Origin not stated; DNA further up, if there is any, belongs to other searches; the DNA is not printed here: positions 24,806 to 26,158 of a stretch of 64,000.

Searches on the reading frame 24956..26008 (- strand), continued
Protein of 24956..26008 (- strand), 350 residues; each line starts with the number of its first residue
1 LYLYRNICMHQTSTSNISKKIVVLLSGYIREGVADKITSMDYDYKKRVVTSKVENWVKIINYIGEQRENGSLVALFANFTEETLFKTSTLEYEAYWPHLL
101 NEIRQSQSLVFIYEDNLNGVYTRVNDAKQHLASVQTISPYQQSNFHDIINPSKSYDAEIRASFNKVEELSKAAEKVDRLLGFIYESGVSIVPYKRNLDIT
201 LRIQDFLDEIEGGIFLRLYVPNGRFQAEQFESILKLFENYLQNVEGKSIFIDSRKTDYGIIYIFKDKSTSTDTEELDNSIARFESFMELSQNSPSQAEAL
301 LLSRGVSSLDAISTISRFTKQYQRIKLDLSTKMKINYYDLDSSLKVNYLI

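Call 43: search_protein_families(library=pfam, proteins=[L019:6128-7465:+, L019:4707-6089:+, L019:10159-10854:+, L019:10965-11309:+, L019:11633-12424:-, L016:2130-3767:+, L016:6865-7488:+, L021:2137-2787:+, L021:2839-3279:+, L021:3475-4242:+], max_evalue=0.001)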
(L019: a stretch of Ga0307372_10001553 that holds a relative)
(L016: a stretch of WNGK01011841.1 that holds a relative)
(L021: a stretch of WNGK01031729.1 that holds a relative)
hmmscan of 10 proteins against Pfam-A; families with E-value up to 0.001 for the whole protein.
L019:6128-7465:+ (445 aa): 2 families
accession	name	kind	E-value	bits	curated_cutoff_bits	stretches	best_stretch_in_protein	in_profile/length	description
PF14535.12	AMP-binding_C_2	-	1.8e-17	63.8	25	1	358-442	1-96/96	AMP-binding enzyme C-terminal domain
PF00501.34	AMP-binding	-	1.4e-10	41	29.9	1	113-307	170-374/384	AMP-binding enzyme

L019:4707-6089:+ (460 aa): 4 families
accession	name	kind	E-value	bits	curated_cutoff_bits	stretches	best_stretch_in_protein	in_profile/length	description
PF02878.22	PGM_PMM_I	-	2.8e-37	127.9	22.5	1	19-147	3-135/138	Phosphoglucomutase/phosphomannomutase, alpha/beta/alpha domain I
PF02879.22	PGM_PMM_II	-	5e-24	85.2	29.3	1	165-264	2-103/103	Phosphoglucomutase/phosphomannomutase, alpha/beta/alpha domain II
PF02880.22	PGM_PMM_III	-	4.7e-23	81.9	20.7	1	277-372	10-108/115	Phosphoglucomutase/phosphomannomutase, alpha/beta/alpha domain III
PF00408.26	PGM_PMM_IV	-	3.2e-12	46.7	23.1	1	383-455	1-66/68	Phosphoglucomutase/phosphomannomutase, C-terminal domain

L019:10159-10854:+ (231 aa): 0 families

L019:10965-11309:+ (114 aa): 0 families

L019:11633-12424:- (263 aa): 1 family
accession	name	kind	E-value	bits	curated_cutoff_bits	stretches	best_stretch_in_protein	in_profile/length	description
PF00296.26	Bac_luciferase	-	1.3e-31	110.6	27.9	1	12-220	10-227/314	Luciferase-like monooxygenase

L016:2130-3767:+ (545 aa): 4 families
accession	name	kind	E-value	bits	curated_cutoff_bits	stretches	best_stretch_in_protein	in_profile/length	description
PF00805.28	Pentapeptide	-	1.8e-52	174.8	20.2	6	251-290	1-40/40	Pentapeptide repeats (8 copies)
PF13599.13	Pentapeptide_4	-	1.4e-22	80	38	2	110-179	9-78/78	Pentapeptide repeat region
PF13576.12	Pentapeptide_3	-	1.8e-15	57.3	27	0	130-162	2-36/48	Pentapeptide repeats (9 copies)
PF25296.1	Decapeptide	-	4.3e-05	23.8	45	0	200-268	4-72/74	Decapeptide repeat region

L016:6865-7488:+ (207 aa): 0 families

L021:2137-2787:+ (216 aa): 1 family
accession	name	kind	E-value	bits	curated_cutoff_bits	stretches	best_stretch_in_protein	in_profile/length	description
PF10263.15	SprT-like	-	8.2e-11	42.2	25.6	1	16-115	5-96/108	SprT-like family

L021:2839-3279:+ (146 aa): 0 families

L021:3475-4242:+ (255 aa): 9 families
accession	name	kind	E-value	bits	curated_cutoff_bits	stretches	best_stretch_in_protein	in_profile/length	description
PF13614.12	AAA_31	-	3.5e-53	180.6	27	1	2-176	3-176/177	AAA domain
PF01656.29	CbiA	-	3e-23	82.6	25.4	1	3-225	1-123/125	CobQ/CobB/MinD/ParA nucleotide binding domain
PF09140.17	MipZ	-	2.8e-15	56.8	20.7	1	2-168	2-150/262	ATPase MipZ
PF10609.15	ParA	-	7.7e-15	55.4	27.1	1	2-247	5-245/246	NUBPL iron-transfer P-loop NTPase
PF00142.24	Fer4_NifH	-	3.3e-13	50.2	25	1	8-64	7-59/271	4Fe-4S iron sulfur cluster binding proteins, NifH/frxC family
PF06564.18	CBP_BcsQ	-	1.2e-11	45.1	21.3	1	2-238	3-224/234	Cellulose biosynthesis protein BcsQ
PF02374.21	ArsA_ATPase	-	7.8e-06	25.7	24.3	1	7-46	7-46/305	Anion-transporting ATPase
PF07015.17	VirC1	-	9.8e-06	25.5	24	1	2-92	3-91/231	VirC1 protein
PF00448.28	SRP54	-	0.00021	21.5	22.7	0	11-126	11-113/196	SRP54-type protein, GTPase domain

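Call 44: search_protein_families(library=pfam, proteins=[L023:84-1031:-, L023:3379-4575:-, L018:653-1567:+, L020:243-1379:+, L014:111-1166:+, L013:311-943:+, L013:925-1359:+, L025:1567-2454:+], max_evalue=0.001)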
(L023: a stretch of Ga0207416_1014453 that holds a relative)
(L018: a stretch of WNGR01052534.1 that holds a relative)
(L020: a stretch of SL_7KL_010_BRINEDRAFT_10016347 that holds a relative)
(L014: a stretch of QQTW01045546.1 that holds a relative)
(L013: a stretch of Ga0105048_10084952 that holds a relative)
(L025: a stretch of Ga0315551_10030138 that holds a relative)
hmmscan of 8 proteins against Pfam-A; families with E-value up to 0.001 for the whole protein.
L023:84-1031:- (315 aa): 1 family
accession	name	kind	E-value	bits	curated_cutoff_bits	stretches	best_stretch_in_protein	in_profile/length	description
PF00149.33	Metallophos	-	1.5e-10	42.2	21.5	1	13-229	3-190/191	Calcineurin-like phosphoesterase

L023:3379-4575:- (398 aa): 0 families

L018:653-1567:+ (304 aa): 1 family
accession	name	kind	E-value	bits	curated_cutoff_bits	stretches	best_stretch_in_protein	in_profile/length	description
PF04326.19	SLFN_AlbA_2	-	3.8e-12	47.2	25.3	1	45-154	18-113/118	Schlafen, AlbA_2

L020:243-1379:+ (378 aa): 1 family
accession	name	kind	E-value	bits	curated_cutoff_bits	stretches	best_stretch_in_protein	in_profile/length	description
PF02810.21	SEC-C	-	6.3e-11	42.4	20.4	1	9-27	1-19/19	SEC-C motif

L014:111-1166:+ (351 aa): 4 families
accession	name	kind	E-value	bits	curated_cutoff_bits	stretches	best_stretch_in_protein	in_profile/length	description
PF00132.30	Hexapep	-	1e-28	98.2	27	3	127-159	2-34/36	Bacterial transferase hexapeptide (six repeats)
PF04613.19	LpxD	-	9.7e-15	54.6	30.8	1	20-88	1-70/70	UDP-3-O-[3-hydroxymyristoyl] glucosamine N-acyltransferase, LpxD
PF25084.1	LbH_EIF2B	-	2.2e-10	40.9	54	1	101-178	20-100/105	EIF2B subunit epsilon LbH domain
PF14602.12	Hexapep_2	-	2.5e-07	30.8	27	0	145-178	2-33/34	Hexapeptide repeat of succinyl-transferase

L013:311-943:+ (210 aa): 15 families
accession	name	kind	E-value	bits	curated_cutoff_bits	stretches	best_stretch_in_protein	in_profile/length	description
PF13649.12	Methyltransf_25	-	2.9e-11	44.3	27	1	155-199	1-48/97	Methyltransferase domain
PF13847.12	Methyltransf_31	-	8e-10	39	27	1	154-199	6-53/145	Methyltransferase domain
PF08242.18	Methyltransf_12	-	1.2e-08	36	30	1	156-200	1-46/98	Methyltransferase domain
PF08241.18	Methyltransf_11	-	3.5e-08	34.4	21.2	1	156-198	1-42/95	Methyltransferase domain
PF02353.26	CMAS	-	1.4e-07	31.6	27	1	133-196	44-107/273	Mycolic acid cyclopropane synthetase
PF05175.20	MTS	-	5.9e-07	29.7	23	1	143-200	23-81/170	Methyltransferase small domain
PF13679.12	Methyltransf_32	-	3.4e-05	24.3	27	1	147-198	21-77/143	Methyltransferase domain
PF13489.12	Methyltransf_23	-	6.4e-05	23.2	27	1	149-190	20-60/164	Methyltransferase domain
PF05401.17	NodS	-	9.8e-05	22.7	24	1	137-202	28-94/201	Nodulation protein S (NodS)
PF00398.26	RrnaAD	-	0.00018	21.1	24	1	140-193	19-71/263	Ribosomal RNA adenine dimethylase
PF01209.24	Ubie_methyltran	-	0.0003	20.7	20.1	1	146-197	42-95/233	ubiE/COQ5 methyltransferase family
PF06325.19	PrmA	-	0.00033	20.7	22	1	136-202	148-212/296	Ribosomal protein L11 methyltransferase (PrmA)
PF08820.15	DUF1803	-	0.00036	21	32.2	1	27-89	4-65/91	Domain of unknown function (DUF1803)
PF01135.25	PCMT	-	0.00044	20.5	20.3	1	142-194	64-118/210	Protein-L-isoaspartate(D-aspartate) O-methyltransferase (PCMT)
PF08123.19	DOT1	-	0.00045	20.3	23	1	115-198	13-90/205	Histone methylation protein DOT1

L013:925-1359:+ (144 aa): 2 families
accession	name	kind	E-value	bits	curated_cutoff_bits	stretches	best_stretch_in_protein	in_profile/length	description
PF08241.18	Methyltransf_11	-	3.8e-06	27.9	21.2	1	2-45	50-93/95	Methyltransferase domain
PF13847.12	Methyltransf_31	-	0.00063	19.9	27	0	2-50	62-112/145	Methyltransferase domain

L025:1567-2454:+ (295 aa): 8 families
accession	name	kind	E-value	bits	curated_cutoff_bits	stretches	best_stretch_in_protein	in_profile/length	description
PF12697.13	Abhydrolase_6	-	2.2e-10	42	26.3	1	75-213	1-94/217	Alpha/beta hydrolase family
PF00561.26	Abhydrolase_1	-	2.8e-09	37.4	25.8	1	75-201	3-102/245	alpha/beta hydrolase fold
PF01738.24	DLH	-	7.7e-08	32.6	21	1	96-260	31-167/217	Dienelactone hydrolase family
PF05448.18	AXE1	-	4.5e-06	26.1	21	1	29-198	39-205/321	Acetyl xylan esterase (AXE1)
PF12146.15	Hydrolase_4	-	3.7e-05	23.6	27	0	97-201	22-109/239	Serine aminopeptidase, S33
PF00326.27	Peptidase_S9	-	7.3e-05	22.8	22.6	1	154-207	49-101/213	Prolyl oligopeptidase family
PF12740.14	PETase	-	8.6e-05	22.5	28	1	143-200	99-156/263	PET hydrolase-like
PF08840.17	BAAT_C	-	0.00051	20.6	20.9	1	154-200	7-53/210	BAAT / Acyl-CoA thioester hydrolase C terminal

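Call 48: find_homologous_proteins(query=A3, max_evalue=0.00001)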
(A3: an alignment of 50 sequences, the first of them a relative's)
Query A3 (50 sequences) (481 aa, profile of the alignment): 11 proteins with E <= 0.00001 among 8000 candidates.
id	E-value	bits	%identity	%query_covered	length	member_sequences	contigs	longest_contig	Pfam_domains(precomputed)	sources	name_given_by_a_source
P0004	3.7e-137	476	37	97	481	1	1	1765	-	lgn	-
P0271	9.2e-137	475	36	99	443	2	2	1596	-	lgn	-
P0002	1.6e-136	474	100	100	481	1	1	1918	-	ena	-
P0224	4.4e-133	463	21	96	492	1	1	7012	-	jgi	jgi:hypothetical protein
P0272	1.7e-127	444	38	97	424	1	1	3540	-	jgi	-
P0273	1.2e-125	438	31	99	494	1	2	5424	-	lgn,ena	-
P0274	1.0e-122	429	40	65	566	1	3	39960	-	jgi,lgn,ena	-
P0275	9.2e-119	415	32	99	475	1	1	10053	-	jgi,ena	-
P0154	1.4e-99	352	34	71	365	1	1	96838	-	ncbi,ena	-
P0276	1.9e-96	342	31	81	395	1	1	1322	-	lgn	-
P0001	8.6e-86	307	50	66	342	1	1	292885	-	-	-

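Call 49: find_encoding_contigs(protein=P0154, flank=8000, max_places=2)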
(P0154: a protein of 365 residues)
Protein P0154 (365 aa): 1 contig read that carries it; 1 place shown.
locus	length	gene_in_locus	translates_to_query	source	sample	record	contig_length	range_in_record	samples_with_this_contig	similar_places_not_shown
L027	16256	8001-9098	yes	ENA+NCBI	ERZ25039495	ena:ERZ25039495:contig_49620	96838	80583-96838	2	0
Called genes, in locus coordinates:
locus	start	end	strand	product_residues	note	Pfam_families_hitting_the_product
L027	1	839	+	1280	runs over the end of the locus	PF00155:Aminotran_1_2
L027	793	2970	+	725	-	PF04480:DUF559, PF18741:MTES_1575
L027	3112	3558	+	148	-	-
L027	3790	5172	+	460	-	PF12770:CHAT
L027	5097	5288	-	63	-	-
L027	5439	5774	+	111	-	PF18924:DUF5674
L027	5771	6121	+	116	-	-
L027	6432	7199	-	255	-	-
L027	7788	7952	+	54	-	-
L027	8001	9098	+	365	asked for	-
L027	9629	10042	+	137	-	PF11225:DUF3024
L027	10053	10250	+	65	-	-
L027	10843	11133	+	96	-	PF01909:NTP_transf_2, PF18765:Polbeta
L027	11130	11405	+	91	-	PF01934:HepT-like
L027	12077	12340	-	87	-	-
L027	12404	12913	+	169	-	PF12867:DinB_2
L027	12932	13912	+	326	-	PF00248:Aldo_ket_red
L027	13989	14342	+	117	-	PF07883:Cupin_2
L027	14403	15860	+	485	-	PF13426:PAS_9, PF08447:PAS_3, PF08448:PAS_4, PF00989:PAS, PF08448:PAS_4, PF13426:PAS_9, PF00512:HisKA, PF02518:HATPase_c, +3 more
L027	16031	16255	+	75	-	?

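Call 50: find_encoding_contigs(protein=P0275, flank=8000, max_places=2)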
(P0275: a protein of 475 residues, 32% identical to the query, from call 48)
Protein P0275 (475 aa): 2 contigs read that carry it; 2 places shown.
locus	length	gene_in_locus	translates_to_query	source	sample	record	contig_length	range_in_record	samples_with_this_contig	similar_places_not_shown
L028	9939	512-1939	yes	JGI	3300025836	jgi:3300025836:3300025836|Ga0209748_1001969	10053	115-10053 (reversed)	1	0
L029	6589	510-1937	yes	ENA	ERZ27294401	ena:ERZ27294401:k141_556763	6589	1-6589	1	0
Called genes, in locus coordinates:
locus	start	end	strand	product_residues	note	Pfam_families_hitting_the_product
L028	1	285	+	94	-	?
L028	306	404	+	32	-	-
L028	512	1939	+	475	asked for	-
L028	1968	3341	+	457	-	PF14279:HNH_5 (weak)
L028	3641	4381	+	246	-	-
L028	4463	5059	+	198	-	-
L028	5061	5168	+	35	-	-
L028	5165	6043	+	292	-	-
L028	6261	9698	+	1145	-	PF02384:N6_Mtase, PF18135:Type_ISP_C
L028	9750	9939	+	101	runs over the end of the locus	?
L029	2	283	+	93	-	?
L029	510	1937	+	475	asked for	-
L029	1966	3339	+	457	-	PF14279:HNH_5 (weak)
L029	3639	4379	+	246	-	-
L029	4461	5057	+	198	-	-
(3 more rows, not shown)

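Call 51: find_encoding_contigs(protein=P0224, flank=8000, max_places=2)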
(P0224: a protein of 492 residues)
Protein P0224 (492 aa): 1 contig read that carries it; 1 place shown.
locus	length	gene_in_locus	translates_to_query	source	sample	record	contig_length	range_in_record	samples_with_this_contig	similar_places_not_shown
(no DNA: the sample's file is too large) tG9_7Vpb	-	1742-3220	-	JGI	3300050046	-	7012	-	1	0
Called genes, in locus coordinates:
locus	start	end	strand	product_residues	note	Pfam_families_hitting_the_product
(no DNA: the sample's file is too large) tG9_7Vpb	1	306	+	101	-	?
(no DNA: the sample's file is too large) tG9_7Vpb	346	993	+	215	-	PF05685:Uma2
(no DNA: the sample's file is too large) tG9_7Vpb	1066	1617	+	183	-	PF05685:Uma2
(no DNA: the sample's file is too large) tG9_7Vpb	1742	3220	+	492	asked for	-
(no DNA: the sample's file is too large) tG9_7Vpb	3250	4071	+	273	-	PF05690:ThiG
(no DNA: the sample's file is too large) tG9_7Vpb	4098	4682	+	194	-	PF02581:TMP-TENI, PF03060:NMO (weak)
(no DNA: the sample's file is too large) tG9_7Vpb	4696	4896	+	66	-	PF02597:ThiS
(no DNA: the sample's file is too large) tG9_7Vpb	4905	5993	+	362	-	PF00890:FAD_binding_2 (weak), PF01266:DAO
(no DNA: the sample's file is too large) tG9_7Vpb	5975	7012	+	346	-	?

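Call 52: search_solved_structures(query=A3, max_evalue=10, show_alignments=2)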
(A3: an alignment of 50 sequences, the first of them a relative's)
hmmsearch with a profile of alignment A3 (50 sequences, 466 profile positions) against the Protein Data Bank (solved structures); distinct sequences matched with E-value up to 10: 4.
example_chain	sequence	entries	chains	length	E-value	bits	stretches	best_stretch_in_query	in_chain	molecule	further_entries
8hf3_B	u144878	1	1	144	0.13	14.3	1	55-105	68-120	Golgin subfamily A member 7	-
9oa6_B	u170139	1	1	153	0.15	14.1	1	55-105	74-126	Golgin subfamily A member 7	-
7txj_A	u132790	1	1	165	0.38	12.7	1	204-258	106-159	MCP1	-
5vid_F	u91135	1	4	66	0.88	11.5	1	265-292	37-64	Bot.0671.2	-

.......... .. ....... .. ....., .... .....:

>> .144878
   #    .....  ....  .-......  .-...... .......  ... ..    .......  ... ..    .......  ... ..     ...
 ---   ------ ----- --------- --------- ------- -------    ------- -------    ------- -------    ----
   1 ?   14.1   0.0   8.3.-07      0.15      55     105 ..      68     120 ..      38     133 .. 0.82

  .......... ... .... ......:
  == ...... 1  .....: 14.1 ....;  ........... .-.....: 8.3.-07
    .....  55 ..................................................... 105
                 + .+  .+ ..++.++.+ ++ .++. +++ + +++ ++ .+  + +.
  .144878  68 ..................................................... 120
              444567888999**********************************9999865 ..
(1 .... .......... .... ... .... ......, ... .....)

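Call 53: search_protein_families(library=padloc, alignment_id=A3, max_evalue=0.01)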
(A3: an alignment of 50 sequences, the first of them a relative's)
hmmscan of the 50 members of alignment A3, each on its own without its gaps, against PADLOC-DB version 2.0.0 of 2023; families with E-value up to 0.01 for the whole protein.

A. member 1, P0002 (481 aa): 0 families

B. families by the number of members that match (of 50 scanned): 1 family
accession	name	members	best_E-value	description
PDLC01974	CARF_m10--CARF_HEPN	1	0.0019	-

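Call 57: search_protein_families(library=pfam, proteins=[P0140, P0143, P0159, P0160, P0181, P0195, P0265, P0268, P0269, P0274], max_evalue=0.01)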
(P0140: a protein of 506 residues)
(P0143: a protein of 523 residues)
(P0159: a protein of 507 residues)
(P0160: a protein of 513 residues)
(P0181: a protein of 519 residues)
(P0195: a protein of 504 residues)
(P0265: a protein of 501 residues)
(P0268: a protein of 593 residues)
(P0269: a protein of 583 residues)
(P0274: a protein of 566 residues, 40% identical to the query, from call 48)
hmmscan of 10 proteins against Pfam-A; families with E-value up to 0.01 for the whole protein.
P0140 (506 aa): 0 families

P0143 (523 aa): 1 family
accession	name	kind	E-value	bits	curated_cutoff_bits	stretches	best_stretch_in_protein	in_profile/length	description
PF08349.16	DUF1722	-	0.0081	16.9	22.5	1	125-186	35-96/117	Protein of unknown function (DUF1722)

P0159 (507 aa): 0 families

P0160 (513 aa): 1 family
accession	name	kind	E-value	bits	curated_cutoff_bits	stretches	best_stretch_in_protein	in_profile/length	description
PF00617.24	RasGEF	-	0.0045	17.3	23.1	1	46-94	71-114/181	RasGEF domain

P0181 (519 aa): 0 families

P0195 (504 aa): 0 families

P0265 (501 aa): 0 families

P0268 (593 aa): 0 families

P0269 (583 aa): 1 family
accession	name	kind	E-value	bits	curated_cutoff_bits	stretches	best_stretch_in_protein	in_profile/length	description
PF09339.16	HTH_IclR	-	0.0031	17.7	22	0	96-129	11-44/52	IclR helix-turn-helix domain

P0274 (566 aa): 0 families

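Call 64: find_related_loci(query=A2, collection=viral_contigs, flank=8000)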
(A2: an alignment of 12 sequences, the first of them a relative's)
Query A2 (481 aa) in viral_contigs; peptide patterns used: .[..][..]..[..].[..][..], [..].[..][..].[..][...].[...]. (x = any residue, [..] = any of these).
51 stretches matched a pattern, but none encodes a relative of the query by tblastn (E <= 1e-3).
